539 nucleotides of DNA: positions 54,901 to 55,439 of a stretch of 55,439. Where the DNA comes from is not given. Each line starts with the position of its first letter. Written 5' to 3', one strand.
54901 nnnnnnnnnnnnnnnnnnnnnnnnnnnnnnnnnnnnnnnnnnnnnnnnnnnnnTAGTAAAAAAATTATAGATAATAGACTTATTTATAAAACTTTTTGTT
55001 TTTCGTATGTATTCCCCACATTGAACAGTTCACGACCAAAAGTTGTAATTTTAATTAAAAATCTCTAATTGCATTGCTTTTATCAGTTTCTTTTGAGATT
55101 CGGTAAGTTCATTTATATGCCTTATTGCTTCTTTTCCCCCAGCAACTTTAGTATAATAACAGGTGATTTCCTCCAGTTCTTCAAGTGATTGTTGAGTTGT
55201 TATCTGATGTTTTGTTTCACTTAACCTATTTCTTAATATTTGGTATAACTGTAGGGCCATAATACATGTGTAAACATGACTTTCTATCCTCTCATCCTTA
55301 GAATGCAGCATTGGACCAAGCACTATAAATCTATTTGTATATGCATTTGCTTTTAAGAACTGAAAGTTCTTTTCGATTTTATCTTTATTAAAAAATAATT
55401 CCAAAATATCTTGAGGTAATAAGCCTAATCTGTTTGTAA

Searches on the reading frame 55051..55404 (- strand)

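Call 81: search_protein_families(library=ncbifam, proteins=[window:55051-55404:-], max_evalue=0.00001)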
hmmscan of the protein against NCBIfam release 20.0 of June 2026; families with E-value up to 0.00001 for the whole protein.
window:55051-55404:- (117 aa): 1 family
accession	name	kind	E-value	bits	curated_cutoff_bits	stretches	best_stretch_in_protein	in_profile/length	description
NF033559.2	transpos_IS1634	equivalog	5.3e-18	65.3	100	1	6-114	381-482/483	IS1634 family transposase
